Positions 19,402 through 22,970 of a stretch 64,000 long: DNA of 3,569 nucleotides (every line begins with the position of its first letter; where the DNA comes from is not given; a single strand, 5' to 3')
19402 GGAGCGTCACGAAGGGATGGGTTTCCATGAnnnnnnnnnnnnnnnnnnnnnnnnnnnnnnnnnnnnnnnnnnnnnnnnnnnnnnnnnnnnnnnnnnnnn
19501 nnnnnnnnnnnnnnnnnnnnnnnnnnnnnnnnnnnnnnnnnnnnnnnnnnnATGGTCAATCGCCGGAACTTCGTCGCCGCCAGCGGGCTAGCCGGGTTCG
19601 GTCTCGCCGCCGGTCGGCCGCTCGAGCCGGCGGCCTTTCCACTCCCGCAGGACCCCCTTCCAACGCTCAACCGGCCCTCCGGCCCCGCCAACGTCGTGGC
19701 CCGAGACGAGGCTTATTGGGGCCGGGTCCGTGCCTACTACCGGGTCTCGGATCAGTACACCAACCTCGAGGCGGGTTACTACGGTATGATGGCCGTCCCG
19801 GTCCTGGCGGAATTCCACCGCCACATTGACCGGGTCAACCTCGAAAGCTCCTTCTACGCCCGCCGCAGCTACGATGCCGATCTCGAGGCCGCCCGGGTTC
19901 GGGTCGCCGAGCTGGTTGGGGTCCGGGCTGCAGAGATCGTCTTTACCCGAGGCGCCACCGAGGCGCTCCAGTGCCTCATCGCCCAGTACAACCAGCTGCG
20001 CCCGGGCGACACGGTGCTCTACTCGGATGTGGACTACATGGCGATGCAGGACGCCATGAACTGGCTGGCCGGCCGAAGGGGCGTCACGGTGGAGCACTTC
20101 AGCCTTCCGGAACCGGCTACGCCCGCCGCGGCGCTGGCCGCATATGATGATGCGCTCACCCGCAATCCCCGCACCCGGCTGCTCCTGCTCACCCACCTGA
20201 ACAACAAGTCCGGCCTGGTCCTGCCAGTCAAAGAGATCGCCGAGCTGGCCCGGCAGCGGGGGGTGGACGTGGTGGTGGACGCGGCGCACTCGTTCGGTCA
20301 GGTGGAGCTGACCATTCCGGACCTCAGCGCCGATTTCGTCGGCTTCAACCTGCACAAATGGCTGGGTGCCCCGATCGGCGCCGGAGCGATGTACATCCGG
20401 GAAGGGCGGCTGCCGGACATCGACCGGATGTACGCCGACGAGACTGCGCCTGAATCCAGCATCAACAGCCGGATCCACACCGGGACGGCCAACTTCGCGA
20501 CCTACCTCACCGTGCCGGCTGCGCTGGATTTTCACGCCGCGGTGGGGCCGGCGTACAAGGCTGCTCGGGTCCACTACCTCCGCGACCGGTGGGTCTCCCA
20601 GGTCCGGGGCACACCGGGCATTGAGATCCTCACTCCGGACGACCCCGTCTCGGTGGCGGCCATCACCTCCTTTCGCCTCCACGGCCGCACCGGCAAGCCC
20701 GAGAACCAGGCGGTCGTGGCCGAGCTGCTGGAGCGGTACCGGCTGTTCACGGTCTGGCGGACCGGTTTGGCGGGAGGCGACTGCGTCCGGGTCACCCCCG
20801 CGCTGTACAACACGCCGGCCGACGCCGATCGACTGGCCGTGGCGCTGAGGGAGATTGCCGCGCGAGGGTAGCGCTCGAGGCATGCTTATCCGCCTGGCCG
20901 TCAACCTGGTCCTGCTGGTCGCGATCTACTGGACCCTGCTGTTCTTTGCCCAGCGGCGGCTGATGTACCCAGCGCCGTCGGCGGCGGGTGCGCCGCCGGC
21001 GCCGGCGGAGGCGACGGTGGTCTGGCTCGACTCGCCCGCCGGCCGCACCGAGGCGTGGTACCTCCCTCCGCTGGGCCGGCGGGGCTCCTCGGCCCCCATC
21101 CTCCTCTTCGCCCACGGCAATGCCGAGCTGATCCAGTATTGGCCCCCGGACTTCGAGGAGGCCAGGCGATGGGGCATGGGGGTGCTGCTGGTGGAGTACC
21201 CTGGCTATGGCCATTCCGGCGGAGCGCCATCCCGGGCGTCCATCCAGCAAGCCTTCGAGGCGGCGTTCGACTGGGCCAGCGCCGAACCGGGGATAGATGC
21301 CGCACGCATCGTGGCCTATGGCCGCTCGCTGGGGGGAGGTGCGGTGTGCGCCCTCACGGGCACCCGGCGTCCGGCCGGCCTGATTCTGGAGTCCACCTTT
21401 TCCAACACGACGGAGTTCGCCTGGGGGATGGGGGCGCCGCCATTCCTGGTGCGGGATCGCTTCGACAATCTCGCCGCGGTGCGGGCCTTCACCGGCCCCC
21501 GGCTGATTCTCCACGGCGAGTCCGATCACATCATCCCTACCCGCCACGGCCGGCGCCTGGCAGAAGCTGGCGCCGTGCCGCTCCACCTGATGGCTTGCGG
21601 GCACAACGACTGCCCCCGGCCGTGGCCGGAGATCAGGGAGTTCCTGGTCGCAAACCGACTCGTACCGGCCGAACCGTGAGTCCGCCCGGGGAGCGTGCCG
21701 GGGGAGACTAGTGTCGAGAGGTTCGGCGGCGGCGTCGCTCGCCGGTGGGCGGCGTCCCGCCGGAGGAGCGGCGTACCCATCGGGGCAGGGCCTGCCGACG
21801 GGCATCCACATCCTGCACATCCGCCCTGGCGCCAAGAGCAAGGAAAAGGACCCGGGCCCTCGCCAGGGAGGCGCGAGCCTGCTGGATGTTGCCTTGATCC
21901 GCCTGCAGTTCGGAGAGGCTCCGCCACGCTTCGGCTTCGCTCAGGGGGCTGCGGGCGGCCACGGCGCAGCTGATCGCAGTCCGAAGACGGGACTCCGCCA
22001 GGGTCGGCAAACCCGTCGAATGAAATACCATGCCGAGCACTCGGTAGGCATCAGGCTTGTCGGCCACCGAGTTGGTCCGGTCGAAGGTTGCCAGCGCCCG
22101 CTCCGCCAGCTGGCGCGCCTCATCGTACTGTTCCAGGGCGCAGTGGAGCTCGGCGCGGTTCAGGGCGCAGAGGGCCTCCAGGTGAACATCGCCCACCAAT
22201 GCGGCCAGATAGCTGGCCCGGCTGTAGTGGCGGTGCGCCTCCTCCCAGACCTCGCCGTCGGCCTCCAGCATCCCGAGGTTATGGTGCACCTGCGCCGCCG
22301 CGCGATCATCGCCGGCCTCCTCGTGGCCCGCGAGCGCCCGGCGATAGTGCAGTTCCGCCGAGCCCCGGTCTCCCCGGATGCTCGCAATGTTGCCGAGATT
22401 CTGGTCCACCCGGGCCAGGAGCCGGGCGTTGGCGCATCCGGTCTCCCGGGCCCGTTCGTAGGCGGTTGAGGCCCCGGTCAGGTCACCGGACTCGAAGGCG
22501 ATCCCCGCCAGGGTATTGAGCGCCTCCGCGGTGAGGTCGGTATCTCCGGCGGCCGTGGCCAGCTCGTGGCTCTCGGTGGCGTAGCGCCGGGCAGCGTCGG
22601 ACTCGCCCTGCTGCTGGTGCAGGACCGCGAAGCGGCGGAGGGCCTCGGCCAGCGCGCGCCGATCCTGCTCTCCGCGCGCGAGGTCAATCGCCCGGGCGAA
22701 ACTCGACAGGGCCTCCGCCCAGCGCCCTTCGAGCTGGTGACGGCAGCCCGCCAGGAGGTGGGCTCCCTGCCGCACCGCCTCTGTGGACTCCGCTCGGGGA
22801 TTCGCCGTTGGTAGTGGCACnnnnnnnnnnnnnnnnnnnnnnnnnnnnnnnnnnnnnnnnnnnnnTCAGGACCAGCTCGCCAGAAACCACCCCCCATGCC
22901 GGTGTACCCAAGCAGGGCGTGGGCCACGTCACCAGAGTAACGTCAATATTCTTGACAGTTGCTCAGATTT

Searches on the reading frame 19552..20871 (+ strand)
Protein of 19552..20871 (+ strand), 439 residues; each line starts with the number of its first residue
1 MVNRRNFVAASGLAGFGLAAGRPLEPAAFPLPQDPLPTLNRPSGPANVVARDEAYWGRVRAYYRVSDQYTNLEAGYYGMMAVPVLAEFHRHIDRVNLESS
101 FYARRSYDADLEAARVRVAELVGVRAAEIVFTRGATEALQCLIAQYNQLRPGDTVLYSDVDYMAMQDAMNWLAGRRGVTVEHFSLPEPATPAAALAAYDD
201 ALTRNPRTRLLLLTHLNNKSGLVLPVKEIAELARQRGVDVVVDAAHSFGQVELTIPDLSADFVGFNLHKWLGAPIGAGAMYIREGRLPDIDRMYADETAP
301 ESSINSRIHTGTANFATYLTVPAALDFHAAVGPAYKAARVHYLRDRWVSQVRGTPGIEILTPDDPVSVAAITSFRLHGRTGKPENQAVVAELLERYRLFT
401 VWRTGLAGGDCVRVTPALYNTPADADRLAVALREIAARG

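Call 40: search_protein_families(library=pfam, proteins=[window:19552-20871:+], max_evalue=0.001)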
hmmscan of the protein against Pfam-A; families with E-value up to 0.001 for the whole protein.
window:19552-20871:+ (439 aa): 5 families
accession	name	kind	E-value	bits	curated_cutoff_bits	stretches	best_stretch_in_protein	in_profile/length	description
PF00266.25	Aminotran_5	-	1.1e-40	140.2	21.5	1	107-396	41-331/371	Aminotransferase class-V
PF00155.27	Aminotran_1_2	-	1.4e-12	48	19.7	1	106-247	38-189/361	Aminotransferase class I and II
PF01041.23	DegT_DnrJ_EryC1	-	4.9e-06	26.4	19.8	1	118-250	33-152/360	DegT/DnrJ/EryC1/StrS aminotransferase family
PF01212.27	Beta_elim_lyase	-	7.4e-06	25.9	27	1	108-277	31-207/288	Beta-eliminating lyase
PF01053.26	Cys_Met_Meta_PP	-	8.3e-05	21.7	27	1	105-271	48-200/381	Cys/Met metabolism PLP-dependent enzyme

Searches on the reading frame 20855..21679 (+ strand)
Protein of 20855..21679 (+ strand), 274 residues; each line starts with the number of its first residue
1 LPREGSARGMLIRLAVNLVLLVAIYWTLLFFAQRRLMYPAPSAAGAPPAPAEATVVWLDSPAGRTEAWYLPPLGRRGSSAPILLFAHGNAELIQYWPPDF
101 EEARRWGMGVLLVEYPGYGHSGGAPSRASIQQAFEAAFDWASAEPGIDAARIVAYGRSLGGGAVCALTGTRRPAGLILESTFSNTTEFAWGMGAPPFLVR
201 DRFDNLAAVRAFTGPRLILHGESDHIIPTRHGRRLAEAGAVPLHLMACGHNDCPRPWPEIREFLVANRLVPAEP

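Call 40: search_protein_families(library=pfam, proteins=[window:20855-21679:+], max_evalue=0.001)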
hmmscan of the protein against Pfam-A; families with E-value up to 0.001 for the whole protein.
window:20855-21679:+ (274 aa): 4 families
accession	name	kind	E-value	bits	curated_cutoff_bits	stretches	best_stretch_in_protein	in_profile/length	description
PF12146.15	Hydrolase_4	-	1.8e-08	34.4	27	1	81-184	5-112/239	Serine aminopeptidase, S33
PF00561.26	Abhydrolase_1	-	1e-06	29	25.8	0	81-181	1-102/245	alpha/beta hydrolase fold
PF05677.18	DUF818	-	4.9e-05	22.9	20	1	102-161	166-226/365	Chlamydia CHLPS protein (DUF818)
PF00326.27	Peptidase_S9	-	0.00036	20.5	22.6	0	134-236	48-167/213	Prolyl oligopeptidase family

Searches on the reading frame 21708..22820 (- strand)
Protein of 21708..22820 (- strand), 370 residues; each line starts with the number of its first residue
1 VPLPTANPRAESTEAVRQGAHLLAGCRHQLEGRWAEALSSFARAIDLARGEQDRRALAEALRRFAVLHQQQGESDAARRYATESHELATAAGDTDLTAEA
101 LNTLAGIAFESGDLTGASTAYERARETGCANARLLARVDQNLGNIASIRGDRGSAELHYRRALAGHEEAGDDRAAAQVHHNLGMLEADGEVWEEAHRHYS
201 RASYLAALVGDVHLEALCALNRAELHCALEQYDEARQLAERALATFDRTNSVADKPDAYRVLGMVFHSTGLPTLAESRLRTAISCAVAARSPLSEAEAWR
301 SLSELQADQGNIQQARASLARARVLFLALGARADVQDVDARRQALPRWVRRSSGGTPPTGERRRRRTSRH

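Call 40: search_protein_families(library=pfam, proteins=[window:21708-22820:-], max_evalue=0.001)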
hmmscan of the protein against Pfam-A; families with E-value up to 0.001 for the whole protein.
window:21708-22820:- (370 aa): 12 families
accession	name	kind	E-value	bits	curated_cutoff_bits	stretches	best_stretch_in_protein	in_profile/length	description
PF13424.12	TPR_12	-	2.6e-33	114.5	30.1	7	216-284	2-73/77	Tetratricopeptide repeat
PF07719.23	TPR_2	-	1.7e-17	62.4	27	0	219-244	4-29/34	Tetratricopeptide repeat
PF00515.34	TPR_1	-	2e-09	37.3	27.8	0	220-244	5-29/34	Tetratricopeptide repeat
PF13374.12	TPR_10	-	2.2e-09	37.5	27.5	0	216-245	2-31/42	Tetratricopeptide repeat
PF17874.7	TPR_MalT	-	5.2e-09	36.3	45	2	221-322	6-106/336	MalT-like TPR region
PF13181.12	TPR_8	-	6.7e-06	26.3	25.7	0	98-124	1-27/34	Tetratricopeptide repeat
PF13432.12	TPR_16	-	1.1e-05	26.2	32.7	0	221-276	2-51/65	Tetratricopeptide repeat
PF13428.12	TPR_14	-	1.2e-05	26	23.5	0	220-246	5-31/44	Tetratricopeptide repeat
PF13176.12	TPR_7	-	2.3e-05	24.6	27.9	0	21-54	3-35/36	Tetratricopeptide repeat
PF14938.12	SNAP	-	0.00029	20.8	25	0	155-240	93-179/282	Soluble NSF attachment protein, SNAP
PF12862.13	ANAPC5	-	0.00064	20.2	23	0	28-98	8-78/91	Anaphase-promoting complex subunit 5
PF14559.12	TPR_19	-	0.00095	19.9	25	0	220-247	29-56/68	Tetratricopeptide repeat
